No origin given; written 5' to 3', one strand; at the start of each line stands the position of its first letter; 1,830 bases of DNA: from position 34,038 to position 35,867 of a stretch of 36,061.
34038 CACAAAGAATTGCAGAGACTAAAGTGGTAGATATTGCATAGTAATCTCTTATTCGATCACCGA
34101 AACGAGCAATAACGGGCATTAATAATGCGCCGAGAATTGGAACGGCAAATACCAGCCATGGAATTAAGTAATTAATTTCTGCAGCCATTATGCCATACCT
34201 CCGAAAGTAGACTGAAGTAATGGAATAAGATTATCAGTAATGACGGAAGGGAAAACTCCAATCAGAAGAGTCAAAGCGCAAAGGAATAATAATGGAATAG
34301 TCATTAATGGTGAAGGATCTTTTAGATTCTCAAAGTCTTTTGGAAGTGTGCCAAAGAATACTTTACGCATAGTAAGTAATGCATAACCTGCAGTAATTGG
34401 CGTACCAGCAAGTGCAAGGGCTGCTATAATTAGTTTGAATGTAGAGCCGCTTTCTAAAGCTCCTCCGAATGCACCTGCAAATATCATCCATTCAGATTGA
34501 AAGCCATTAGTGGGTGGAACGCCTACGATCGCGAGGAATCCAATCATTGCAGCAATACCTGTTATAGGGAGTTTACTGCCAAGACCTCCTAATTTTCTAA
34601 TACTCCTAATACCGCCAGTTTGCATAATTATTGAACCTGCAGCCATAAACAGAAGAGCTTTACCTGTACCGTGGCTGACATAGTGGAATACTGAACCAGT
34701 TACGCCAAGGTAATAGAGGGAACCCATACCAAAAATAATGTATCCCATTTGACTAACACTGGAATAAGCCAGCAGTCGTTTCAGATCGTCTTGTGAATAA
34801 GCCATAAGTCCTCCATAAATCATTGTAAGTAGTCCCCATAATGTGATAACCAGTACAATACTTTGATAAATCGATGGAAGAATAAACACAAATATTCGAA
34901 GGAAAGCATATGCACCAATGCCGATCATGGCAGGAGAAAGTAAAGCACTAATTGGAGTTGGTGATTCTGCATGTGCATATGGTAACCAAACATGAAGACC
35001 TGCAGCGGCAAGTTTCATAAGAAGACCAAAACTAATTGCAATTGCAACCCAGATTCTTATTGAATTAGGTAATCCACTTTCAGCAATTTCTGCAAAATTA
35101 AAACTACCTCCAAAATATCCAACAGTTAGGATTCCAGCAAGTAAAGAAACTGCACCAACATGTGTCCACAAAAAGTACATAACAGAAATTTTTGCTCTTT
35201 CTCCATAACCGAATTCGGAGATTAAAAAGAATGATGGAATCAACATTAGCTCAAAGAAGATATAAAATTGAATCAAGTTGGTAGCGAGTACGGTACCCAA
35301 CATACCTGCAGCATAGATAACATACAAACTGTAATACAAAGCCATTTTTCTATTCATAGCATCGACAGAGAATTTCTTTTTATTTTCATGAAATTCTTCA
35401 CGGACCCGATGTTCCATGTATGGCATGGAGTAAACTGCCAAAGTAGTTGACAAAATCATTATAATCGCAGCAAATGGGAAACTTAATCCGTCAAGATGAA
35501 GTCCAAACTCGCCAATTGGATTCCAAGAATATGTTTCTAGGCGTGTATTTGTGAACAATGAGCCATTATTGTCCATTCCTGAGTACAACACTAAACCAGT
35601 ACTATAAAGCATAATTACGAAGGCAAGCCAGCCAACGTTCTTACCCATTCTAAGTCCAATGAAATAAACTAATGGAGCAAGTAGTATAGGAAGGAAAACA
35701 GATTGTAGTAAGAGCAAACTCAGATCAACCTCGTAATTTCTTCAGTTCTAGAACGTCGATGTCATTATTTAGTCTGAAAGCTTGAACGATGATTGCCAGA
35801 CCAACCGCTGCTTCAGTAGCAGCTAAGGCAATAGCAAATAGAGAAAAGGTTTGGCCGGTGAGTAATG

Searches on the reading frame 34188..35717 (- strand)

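Call 48: search_protein_families(library=pfam, proteins=[window:34188-35717:-], max_evalue=0.001)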
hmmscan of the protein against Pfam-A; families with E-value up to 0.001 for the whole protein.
window:34188-35717:- (509 aa): 2 families
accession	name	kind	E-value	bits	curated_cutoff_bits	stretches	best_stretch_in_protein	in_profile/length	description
PF00361.26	Proton_antipo_M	-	1.1e-63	215.7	21.5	1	145-423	1-282/294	NADH:quinone oxidoreductase/Mrp antiporter, TM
PF00662.26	Proton_antipo_N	-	1.4e-05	25.4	24.5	1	70-104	10-44/51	NADH-Ubiquinone oxidoreductase (complex I), chain 5 N-terminus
